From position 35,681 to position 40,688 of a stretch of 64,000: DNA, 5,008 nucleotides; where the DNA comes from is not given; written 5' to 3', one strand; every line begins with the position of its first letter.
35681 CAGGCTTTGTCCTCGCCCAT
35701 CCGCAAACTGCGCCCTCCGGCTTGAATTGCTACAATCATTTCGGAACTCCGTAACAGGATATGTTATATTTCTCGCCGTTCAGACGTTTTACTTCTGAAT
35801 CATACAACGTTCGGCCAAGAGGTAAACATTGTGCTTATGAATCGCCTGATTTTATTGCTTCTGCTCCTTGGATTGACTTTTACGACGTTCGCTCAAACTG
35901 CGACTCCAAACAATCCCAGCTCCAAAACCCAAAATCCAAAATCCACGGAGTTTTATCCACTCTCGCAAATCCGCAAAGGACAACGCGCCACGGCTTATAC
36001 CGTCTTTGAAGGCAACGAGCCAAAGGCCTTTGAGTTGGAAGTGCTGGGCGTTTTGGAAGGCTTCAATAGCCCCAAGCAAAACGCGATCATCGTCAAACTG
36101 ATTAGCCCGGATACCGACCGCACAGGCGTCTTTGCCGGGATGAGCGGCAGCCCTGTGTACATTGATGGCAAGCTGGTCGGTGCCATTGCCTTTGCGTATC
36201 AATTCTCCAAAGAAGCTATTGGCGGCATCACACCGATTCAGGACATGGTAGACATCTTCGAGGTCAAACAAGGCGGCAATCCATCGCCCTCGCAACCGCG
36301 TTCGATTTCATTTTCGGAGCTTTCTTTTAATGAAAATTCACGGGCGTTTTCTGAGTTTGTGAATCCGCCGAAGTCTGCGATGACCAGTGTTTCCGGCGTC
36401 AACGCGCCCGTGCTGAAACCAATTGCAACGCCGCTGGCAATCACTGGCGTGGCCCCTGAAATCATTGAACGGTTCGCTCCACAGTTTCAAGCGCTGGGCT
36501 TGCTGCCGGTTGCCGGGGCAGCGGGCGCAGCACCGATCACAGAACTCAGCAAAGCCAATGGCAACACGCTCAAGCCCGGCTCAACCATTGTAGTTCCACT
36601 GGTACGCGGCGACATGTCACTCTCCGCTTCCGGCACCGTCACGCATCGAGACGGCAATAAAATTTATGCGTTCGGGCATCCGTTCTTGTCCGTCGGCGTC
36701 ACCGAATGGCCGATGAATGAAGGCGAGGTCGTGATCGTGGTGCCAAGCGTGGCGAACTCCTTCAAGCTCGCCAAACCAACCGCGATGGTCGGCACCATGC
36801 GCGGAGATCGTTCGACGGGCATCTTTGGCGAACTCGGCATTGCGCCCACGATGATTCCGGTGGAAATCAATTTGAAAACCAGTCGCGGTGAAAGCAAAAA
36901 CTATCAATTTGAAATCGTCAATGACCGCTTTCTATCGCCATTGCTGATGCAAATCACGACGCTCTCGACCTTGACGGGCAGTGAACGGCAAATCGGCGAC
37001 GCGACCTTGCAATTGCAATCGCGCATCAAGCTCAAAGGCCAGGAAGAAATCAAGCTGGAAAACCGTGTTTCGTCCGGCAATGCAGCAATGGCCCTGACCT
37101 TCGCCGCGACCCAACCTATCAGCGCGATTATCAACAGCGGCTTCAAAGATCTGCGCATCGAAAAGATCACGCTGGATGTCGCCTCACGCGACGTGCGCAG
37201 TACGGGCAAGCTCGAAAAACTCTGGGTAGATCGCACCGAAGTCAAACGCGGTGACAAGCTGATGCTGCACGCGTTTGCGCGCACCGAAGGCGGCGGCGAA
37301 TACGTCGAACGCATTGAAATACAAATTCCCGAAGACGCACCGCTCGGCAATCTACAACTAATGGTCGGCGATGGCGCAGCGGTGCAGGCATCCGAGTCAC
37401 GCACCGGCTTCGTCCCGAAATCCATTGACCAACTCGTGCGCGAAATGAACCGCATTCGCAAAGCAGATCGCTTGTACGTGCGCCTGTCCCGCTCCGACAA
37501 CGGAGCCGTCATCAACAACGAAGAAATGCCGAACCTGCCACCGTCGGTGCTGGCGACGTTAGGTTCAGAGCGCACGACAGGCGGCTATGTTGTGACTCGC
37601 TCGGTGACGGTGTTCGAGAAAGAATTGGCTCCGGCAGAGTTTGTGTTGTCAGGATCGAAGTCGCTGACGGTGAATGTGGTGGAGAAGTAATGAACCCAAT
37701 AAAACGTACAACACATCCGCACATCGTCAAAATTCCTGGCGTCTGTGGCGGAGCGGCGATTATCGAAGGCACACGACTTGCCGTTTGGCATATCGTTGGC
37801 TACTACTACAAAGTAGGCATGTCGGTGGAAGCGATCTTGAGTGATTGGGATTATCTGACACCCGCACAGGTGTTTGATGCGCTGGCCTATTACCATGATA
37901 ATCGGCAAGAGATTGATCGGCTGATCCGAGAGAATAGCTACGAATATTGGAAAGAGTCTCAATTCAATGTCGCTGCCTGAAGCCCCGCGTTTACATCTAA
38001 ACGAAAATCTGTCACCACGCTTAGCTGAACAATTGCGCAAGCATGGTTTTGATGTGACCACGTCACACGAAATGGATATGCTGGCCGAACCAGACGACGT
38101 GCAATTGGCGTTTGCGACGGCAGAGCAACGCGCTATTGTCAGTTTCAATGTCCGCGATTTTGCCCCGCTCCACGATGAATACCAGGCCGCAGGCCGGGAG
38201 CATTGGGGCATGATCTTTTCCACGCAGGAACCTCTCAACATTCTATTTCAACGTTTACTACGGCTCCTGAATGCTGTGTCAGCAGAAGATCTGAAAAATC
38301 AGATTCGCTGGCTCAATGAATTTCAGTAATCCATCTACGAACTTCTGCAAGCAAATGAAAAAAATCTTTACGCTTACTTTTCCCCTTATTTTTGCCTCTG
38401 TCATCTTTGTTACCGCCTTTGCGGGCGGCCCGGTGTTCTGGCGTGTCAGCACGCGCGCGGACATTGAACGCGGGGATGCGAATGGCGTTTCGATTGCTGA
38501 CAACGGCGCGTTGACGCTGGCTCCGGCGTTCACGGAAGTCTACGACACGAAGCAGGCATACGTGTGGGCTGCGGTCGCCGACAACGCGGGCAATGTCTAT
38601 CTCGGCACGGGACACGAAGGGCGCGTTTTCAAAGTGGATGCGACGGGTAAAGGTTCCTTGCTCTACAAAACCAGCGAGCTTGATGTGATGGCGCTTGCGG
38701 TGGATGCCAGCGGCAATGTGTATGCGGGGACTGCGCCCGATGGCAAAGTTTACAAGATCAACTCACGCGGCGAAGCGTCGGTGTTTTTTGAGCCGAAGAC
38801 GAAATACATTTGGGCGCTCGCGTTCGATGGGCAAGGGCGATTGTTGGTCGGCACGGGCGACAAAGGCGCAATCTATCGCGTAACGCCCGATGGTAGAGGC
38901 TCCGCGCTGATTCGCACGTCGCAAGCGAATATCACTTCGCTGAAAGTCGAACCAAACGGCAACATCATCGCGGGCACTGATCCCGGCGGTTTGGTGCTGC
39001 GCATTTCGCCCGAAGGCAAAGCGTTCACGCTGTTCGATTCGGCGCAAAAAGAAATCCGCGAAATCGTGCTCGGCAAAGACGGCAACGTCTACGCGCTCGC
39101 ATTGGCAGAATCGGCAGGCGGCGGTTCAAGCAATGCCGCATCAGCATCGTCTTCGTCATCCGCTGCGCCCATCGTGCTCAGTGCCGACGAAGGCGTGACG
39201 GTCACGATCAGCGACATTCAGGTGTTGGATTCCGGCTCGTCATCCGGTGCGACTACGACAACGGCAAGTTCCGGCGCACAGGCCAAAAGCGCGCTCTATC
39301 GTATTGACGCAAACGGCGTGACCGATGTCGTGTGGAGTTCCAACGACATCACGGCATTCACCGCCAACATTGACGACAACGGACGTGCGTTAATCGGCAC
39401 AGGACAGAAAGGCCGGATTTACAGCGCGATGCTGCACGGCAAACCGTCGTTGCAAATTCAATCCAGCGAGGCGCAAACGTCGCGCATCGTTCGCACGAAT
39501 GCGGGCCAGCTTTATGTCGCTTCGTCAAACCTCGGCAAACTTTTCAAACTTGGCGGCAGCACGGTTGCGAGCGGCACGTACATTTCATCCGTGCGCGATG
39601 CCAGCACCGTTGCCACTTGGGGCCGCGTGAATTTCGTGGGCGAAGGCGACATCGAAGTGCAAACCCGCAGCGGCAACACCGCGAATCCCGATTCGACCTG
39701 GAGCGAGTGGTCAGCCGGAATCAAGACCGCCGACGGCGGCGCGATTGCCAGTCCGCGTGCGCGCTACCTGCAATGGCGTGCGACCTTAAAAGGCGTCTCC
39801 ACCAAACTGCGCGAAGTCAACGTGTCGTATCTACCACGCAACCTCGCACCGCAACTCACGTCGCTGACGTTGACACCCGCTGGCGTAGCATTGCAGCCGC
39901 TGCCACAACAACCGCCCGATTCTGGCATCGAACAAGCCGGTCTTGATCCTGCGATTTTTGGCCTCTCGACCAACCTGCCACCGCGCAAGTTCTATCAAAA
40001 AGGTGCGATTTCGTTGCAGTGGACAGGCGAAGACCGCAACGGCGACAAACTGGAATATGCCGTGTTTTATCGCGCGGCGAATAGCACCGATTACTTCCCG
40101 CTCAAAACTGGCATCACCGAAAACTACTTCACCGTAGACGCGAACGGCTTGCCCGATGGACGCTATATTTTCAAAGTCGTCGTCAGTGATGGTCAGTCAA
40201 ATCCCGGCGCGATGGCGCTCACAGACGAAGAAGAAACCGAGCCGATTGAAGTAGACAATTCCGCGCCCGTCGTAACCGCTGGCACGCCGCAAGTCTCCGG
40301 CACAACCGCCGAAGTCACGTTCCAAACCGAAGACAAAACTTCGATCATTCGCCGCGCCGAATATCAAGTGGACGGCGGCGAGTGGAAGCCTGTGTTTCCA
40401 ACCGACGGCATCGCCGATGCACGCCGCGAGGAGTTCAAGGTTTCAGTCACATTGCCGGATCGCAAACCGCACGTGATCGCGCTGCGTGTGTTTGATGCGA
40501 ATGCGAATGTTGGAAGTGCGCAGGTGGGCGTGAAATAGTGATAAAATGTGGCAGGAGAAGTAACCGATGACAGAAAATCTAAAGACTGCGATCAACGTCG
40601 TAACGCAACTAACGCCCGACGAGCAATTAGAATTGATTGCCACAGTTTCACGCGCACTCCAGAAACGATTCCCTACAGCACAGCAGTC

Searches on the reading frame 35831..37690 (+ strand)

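Call 34: search_protein_families(library=pfam, proteins=[window:35831-37690:+], max_evalue=0.001)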
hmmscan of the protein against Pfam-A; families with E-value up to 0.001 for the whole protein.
window:35831-37690:+ (619 aa): 1 family
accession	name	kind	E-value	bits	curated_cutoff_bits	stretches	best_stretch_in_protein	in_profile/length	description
PF05580.18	Peptidase_S55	-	4.9e-09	37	25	1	32-122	103-193/210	SpoIVB peptidase S55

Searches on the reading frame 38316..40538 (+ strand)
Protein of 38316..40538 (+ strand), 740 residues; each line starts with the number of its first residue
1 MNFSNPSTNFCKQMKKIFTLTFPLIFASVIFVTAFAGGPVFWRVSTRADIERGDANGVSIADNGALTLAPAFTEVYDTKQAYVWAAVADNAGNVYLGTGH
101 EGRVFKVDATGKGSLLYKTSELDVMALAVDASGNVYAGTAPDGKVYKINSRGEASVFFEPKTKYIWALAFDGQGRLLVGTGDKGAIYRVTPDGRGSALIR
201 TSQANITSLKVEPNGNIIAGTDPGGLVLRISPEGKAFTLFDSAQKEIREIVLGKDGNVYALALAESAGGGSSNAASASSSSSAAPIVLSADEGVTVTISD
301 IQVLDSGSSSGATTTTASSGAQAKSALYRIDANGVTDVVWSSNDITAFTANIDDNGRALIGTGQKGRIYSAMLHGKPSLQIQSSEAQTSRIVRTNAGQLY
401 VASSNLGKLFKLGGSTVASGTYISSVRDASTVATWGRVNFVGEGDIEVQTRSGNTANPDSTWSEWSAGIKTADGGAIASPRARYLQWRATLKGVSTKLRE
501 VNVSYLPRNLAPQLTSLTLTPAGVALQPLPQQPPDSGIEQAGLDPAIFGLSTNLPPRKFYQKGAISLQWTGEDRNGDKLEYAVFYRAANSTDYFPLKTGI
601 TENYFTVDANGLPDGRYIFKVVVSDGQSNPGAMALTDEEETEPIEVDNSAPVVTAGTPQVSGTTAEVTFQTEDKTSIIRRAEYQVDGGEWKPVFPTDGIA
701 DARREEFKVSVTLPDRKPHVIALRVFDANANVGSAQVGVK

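Call 34: search_protein_families(library=pfam, proteins=[window:38316-40538:+], max_evalue=0.001)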
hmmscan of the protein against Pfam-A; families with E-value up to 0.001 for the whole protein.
window:38316-40538:+ (740 aa): 4 families
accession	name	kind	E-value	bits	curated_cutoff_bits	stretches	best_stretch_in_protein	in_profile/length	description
PF07494.17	Reg_prop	-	5.3e-10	38.7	20.4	0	163-181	5-23/24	Two component regulator propeller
PF08450.18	SGL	-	7.1e-05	22.9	26.3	0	77-174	152-236/246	SMP-30/Gluconolactonase/LRE-like region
PF23414.1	Beta-prop_EML_2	-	0.0003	20.7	90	0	165-264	1-101/266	Echinoderm microtubule-associated protein second beta-propeller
PF00400.38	WD40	-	0.00064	20.6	27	0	162-183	11-33/39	WD domain, G-beta repeat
